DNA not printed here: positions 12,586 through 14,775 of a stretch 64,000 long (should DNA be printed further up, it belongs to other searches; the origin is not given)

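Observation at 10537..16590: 2017-aa multimodular surface glycoside hydrolase (LamG x2, GH51-like core, ~10 Listeria-Bacteroides repeats, BspA LRR, polybasic tail)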

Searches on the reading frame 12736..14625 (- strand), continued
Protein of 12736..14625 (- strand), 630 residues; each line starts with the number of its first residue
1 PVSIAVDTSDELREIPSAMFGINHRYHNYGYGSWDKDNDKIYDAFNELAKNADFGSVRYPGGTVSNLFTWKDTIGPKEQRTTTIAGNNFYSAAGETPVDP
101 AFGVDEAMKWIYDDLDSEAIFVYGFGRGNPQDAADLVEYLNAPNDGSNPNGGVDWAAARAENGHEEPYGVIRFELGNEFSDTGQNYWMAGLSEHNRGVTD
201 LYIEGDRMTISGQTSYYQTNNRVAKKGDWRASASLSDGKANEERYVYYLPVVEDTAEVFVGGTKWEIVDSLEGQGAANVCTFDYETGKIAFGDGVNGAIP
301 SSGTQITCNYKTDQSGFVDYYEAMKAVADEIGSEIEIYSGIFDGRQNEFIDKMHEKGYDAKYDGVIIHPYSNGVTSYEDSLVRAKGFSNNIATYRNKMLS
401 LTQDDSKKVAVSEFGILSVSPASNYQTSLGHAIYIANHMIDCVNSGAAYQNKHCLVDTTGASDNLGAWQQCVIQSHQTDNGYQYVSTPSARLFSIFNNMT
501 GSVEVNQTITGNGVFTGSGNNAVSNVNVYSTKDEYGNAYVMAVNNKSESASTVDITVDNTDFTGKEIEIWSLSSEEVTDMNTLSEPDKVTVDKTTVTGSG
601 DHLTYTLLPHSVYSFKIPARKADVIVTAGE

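Call 42: find_encoding_contigs(protein=P0053, flank=10000, max_places=1)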
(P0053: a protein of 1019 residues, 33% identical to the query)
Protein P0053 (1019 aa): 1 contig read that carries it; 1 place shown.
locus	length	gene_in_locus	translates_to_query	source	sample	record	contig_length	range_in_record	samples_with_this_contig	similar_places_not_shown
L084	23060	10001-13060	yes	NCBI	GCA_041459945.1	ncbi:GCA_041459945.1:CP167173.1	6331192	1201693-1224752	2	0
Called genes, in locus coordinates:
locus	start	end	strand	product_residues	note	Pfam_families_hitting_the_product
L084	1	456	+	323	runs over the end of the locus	PF00528:BPD_transp_1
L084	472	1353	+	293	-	PF00528:BPD_transp_1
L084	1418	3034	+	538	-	PF13416:SBP_bac_8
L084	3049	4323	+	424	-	PF01408:GFO_IDH_MocA, PF02894:GFO_IDH_MocA_C, PF22725:GFO_IDH_MocA_C3 (weak)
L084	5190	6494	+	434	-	PF01547:SBP_bac_1, PF13416:SBP_bac_8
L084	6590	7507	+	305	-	PF00528:BPD_transp_1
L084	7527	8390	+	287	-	PF00528:BPD_transp_1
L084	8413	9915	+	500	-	PF00884:Sulfatase, PF01663:Phosphodiest (weak), PF16347:SGSH_C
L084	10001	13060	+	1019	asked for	PF22848:ASD1_dom, PF06964:Alpha-L-AF_C, PF00395:SLH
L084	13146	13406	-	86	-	PF12833:HTH_18, PF00165:HTH_AraC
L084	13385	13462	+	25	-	-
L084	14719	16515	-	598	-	PF02743:dCache_1, PF06580:His_kinase, PF02518:HATPase_c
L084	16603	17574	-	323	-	PF03781:FGE-sulfatase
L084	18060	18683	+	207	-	PF00702:Hydrolase, PF12710:HAD, PF13419:HAD_2, PF13242:Hydrolase_like (weak)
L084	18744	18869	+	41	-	-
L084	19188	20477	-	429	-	PF01120:Alpha_L_fucos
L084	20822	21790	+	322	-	PF00528:BPD_transp_1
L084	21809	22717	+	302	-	PF00528:BPD_transp_1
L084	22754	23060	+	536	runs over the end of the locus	PF01547:SBP_bac_1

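Call 43: find_encoding_contigs(protein=P0081, flank=10000, max_places=1)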
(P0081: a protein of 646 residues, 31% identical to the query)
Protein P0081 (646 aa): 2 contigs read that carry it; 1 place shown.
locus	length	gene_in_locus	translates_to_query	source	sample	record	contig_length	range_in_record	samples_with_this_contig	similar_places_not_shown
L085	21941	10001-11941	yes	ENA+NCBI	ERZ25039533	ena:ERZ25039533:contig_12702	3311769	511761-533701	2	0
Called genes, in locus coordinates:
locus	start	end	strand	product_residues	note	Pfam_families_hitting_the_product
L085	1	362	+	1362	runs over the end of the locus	PF00082:Peptidase_S8, PF13517:FG-GAP_3 (faint), PF01839:FG-GAP (faint)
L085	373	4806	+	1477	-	PF00082:Peptidase_S8, PF01839:FG-GAP (faint), PF25292:Beta-prop_CGLA (faint), PF13517:FG-GAP_3 (weak)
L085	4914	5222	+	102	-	-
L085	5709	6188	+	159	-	PF00582:Usp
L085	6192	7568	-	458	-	PF00082:Peptidase_S8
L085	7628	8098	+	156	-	PF00383:dCMP_cyt_deam_1, PF14437:MafB19-deam, PF14439:Bd3614-deam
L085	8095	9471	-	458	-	PF17767:NAPRTase_N, PF04095:NAPRTase (weak)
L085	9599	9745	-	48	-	-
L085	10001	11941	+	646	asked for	PF22848:ASD1_dom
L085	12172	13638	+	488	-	-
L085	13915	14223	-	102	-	PF02452:PemK_toxin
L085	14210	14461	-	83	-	-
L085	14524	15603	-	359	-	PF00589:Phage_integrase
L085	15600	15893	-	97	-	PF12728:HTH_17 (weak)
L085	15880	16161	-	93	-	-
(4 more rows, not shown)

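Call 47: search_protein_families(library=pfam, alignment_id=A2, max_evalue=0.00001)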
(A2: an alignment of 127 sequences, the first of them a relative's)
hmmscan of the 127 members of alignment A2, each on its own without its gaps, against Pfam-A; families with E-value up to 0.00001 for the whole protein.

A. member 1, L018:9-1634:+ (541 aa): 3 families
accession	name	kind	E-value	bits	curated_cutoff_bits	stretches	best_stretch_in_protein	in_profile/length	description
PF00754.31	F5_F8_type_C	-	1.4e-20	74.2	28.2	1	131-259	4-126/127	F5/8 type C domain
PF22633.2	F5_F8_type_C_2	-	5.9e-10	40.1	27.8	1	147-241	1-91/91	NedA-like, galactose-binding domain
PF07554.19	FIVAR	-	4.9e-06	27.5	29.2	0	347-407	3-70/71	FIVAR domain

B. families by the number of members that match (of 127 scanned): 147 families (the first 25 are shown)
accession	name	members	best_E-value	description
PF00884.28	Sulfatase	12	6e-58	Sulfatase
PF16347.10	SGSH_C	12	3.5e-42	N-sulphoglucosamine sulphohydrolase, C-terminal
PF01663.27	Phosphodiest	10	2.5e-14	Type I phosphodiesterase / nucleotide pyrophosphatase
PF02518.31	HATPase_c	4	2.9e-23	Histidine kinase-, DNA gyrase B-, and HSP90-like ATPase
PF17767.7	NAPRTase_N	3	7.7e-33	Nicotinate phosphoribosyltransferase (NAPRTase) N-terminal domain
PF00005.33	ABC_tran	3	1.8e-31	ABC transporter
PF00072.30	Response_reg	3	2.4e-26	Response regulator receiver domain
PF13515.12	FUSC_2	3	2.4e-21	Fusaric acid resistance protein-like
PF00528.27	BPD_transp_1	3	5.3e-21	Binding-protein-dependent transport system inner membrane component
PF08241.18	Methyltransf_11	3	4.8e-20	Methyltransferase domain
PF12833.13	HTH_18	3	2.2e-19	Helix-turn-helix domain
PF13649.12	Methyltransf_25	3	8.8e-18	Methyltransferase domain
PF00165.29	HTH_AraC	3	2.3e-15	Bacterial regulatory helix-turn-helix proteins, AraC family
PF13847.12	Methyltransf_31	3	4.5e-12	Methyltransferase domain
PF13489.12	Methyltransf_23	3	7.1e-12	Methyltransferase domain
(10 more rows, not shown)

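Call 48: search_protein_families(library=pfam, proteins=[L018:1762-4959:+, L022:66-3413:+, L037:70-4902:+, L047:640-5232:+, L059:9739-12606:-, L062:7865-11257:+, L078:619-3624:-], max_evalue=0.00001)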
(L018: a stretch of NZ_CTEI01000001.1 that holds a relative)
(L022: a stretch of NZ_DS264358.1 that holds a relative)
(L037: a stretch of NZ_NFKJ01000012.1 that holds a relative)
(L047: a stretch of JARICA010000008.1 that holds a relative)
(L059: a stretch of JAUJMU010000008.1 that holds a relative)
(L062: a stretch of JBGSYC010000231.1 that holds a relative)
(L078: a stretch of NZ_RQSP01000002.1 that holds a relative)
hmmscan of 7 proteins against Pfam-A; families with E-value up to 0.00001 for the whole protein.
L018:1762-4959:+ (1065 aa): 5 families
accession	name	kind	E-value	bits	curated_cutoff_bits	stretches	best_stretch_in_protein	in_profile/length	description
PF13320.12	GH123_cat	-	2.1e-87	294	23.1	1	459-779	1-323/324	Glycoside hydrolase 123, catalytic domain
PF22680.2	Glyco_hydro_123_N_2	-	7.2e-30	104.1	27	1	299-426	8-141/142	Glycoside hydrolase 123 N-terminal domain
PF02368.24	Big_2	-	1.2e-12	48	22.8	1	191-268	2-78/79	Bacterial Ig-like domain (group 2)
PF19543.5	GH123_N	-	7.4e-12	44.4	22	1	307-446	185-310/969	Glycoside hydrolase 123, N-terminal domain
PF07554.19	FIVAR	-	1.8e-06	28.9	29.2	0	931-993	1-70/71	FIVAR domain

L022:66-3413:+ (1115 aa): 2 families
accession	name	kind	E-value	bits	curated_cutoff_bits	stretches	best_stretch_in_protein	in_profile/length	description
PF02687.27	FtsX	-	1.8e-19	70.4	25.5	1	988-1108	2-120/120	FtsX-like permease C-terminal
PF00005.33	ABC_tran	-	8.2e-16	59.3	25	1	2-82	65-136/137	ABC transporter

L037:70-4902:+ (1610 aa): 3 families
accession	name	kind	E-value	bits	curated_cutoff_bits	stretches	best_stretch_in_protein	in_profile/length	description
PF00754.31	F5_F8_type_C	-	6e-34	117.3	28.2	3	332-453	3-125/127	F5/8 type C domain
PF22633.2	F5_F8_type_C_2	-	3.9e-18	66.3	27.8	1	346-440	1-91/91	NedA-like, galactose-binding domain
PF07554.19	FIVAR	-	1.3e-14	55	29.2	0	1402-1463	2-70/71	FIVAR domain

L047:640-5232:+ (1530 aa): 6 families
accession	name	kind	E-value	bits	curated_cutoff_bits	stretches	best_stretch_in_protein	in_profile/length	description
PF18998.6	Flg_new_2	-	1.5e-30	105.4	23.6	2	1387-1455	2-72/73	Divergent InlB B-repeat domain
PF00754.31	F5_F8_type_C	-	1.5e-29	103.1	28.2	3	41-159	2-117/127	F5/8 type C domain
PF22633.2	F5_F8_type_C_2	-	1.6e-26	93.2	27.8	2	60-152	1-91/91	NedA-like, galactose-binding domain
PF00728.28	Glyco_hydro_20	-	2.8e-23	83.3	22.3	1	572-922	1-346/348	Glycosyl hydrolase family 20, catalytic domain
PF02838.20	Glyco_hydro_20b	-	2.9e-20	73.7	26.1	1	445-569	2-124/124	Glycosyl hydrolase family 20, domain 2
PF16820.11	PKD_3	-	4.5e-06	26.9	26.3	0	1424-1447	36-59/68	PKD-like domain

L059:9739-12606:- (955 aa): 4 families
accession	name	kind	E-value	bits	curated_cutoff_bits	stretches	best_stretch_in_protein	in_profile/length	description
PF07691.17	PA14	-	9.2e-31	107.1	24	1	722-854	3-145/147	PA14 domain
PF13229.12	Beta_helix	-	2.4e-16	60.2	25.9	1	289-447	10-158/158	Right handed beta helix region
PF05048.19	NosD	-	2.2e-11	44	23.6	1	351-458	51-157/212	Periplasmic copper-binding protein (NosD)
PF18962.6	Por_Secre_tail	-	1.9e-07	31.7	27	1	878-953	2-75/75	Secretion system C-terminal sorting domain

L062:7865-11257:+ (1130 aa): 6 families
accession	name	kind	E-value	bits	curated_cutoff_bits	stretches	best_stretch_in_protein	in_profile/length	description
PF00884.28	Sulfatase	-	3.7e-65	220.6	25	1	51-365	1-300/301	Sulfatase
PF01663.27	Phosphodiest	-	4.4e-12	46.7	23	1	74-306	18-228/342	Type I phosphodiesterase / nucleotide pyrophosphatase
PF16347.10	SGSH_C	-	5.2e-08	33.6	29.3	1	321-448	8-134/154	N-sulphoglucosamine sulphohydrolase, C-terminal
PF01120.23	Alpha_L_fucos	-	1.2e-07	32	25.2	1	535-693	119-267/345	Alpha-L-fucosidase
PF14871.12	GHL6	-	1.4e-06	28.9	35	0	514-633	4-131/132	Hypothetical glycosyl hydrolase 6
PF02995.22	DUF229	-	2.8e-06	26.8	25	1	262-305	304-347/496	Protein of unknown function (DUF229)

L078:619-3624:- (1001 aa): 2 families
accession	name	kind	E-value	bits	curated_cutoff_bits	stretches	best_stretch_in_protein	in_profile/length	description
PF02838.20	Glyco_hydro_20b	-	2.8e-12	47.9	26.1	1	142-355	4-123/124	Glycosyl hydrolase family 20, domain 2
PF00728.28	Glyco_hydro_20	-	2.3e-10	40.8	22.3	1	360-597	2-254/348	Glycosyl hydrolase family 20, catalytic domain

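Call 50: search_solved_structures(query=L084:8413-9915:+, max_evalue=1e-10)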
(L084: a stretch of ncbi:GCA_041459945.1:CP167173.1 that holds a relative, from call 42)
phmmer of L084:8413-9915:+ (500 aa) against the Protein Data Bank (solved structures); distinct sequences matched with E-value up to 1e-10: 45.
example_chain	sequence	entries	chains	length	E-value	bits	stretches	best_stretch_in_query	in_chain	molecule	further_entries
4uph_A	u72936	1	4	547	2.4e-26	95.9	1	226-372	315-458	SULFATASE (SULFURIC ESTER HYDROLASE) PROTEIN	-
7p24_AAA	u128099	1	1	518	2.1e-24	89.5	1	233-362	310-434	Mucin-desulfating sulfatase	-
2w8s_A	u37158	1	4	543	3.2e-24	88.9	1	213-346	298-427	PHOSPHONATE MONOESTER HYDROLASE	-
6hhm_A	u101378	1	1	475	3.3e-24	88.9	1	6-376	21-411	Arylsulfatase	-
2vqr_A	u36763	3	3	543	2.8e-23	85.8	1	220-345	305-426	PUTATIVE SULFATASE | Multifunctional alkaline phosphatase superfamily protein pRL90232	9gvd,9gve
4upk_A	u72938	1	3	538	3.6e-23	85.4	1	207-351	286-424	PHOSPHONATE MONOESTER HYDROLASE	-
6fny_A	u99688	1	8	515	3.9e-22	82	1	216-375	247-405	Choline-sulfatase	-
9s03_A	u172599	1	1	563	6.2e-22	81.3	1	232-362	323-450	Putative sulfatase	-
5g2v_A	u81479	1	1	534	2.7e-21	79.3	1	232-361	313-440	N-ACETYLGLUCOSAMINE-6-SULFATASE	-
7oz8_AAA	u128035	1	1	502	4.6e-21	78.5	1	5-349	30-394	Choline-sulfatase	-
6g5z_A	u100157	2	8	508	7.5e-21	77.8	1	216-375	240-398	Choline-sulfatase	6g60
7pth_A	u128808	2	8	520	1.1e-20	77.3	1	216-375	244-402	Choline sulfatase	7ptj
9s8y_A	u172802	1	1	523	1.2e-20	77.2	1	234-359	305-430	Sulfatase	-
7ebp_A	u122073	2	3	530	1.3e-20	77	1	234-359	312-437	Sulfatase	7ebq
4upi_A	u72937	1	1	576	1.3e-19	73.7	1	217-351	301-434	SULFATASE FAMILY PROTEIN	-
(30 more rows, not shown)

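Call 51: search_solved_structures(query=L055:4366-5781:+, max_evalue=1e-10)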
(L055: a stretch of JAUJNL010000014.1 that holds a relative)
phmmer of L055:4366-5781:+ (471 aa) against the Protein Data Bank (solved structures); distinct sequences matched with E-value up to 1e-10: 82 (the best 60 are shown).
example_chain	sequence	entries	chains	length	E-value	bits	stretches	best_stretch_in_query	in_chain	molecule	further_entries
6hhm_A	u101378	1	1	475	6.3e-80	272.4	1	27-463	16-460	Arylsulfatase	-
5fql_A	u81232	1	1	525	4.9e-64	220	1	27-349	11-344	IDURONATE-2-SULFATASE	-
6ioz_A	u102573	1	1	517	6.1e-64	219.7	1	29-349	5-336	Iduronate 2-sulfatase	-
4upi_A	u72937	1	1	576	4.1e-46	160.9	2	197-461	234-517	SULFATASE FAMILY PROTEIN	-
6fny_A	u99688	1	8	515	5.2e-43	150.7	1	26-448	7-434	Choline-sulfatase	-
7p24_AAA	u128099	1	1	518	1.2e-42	149.5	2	274-460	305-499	Mucin-desulfating sulfatase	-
7pth_A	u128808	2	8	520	2.6e-41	145.1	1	27-448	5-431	Choline sulfatase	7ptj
6g5z_A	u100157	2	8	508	3.3e-41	144.7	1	27-448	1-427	Choline-sulfatase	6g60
6hr5_A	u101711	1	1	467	4.6e-40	140.9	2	207-468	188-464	Alpha-L-rhamnosidase/sulfatase (GH78)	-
7oz8_AAA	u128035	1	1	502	1.8e-39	139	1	26-461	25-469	Choline-sulfatase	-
9ihk_D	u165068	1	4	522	6.3e-39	137.2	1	35-459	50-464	Sulfatase_S1_30A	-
5g2v_A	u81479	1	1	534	2.4e-38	135.3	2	272-465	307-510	N-ACETYLGLUCOSAMINE-6-SULFATASE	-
3b5q_A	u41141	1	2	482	6e-38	134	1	188-466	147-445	Putative sulfatase yidJ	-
5g2t_A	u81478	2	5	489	1.3e-37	132.9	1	188-466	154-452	2-O GLYCOSAMINOGLYCAN SULFATASE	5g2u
3ed4_A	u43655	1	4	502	2.7e-37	131.8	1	18-390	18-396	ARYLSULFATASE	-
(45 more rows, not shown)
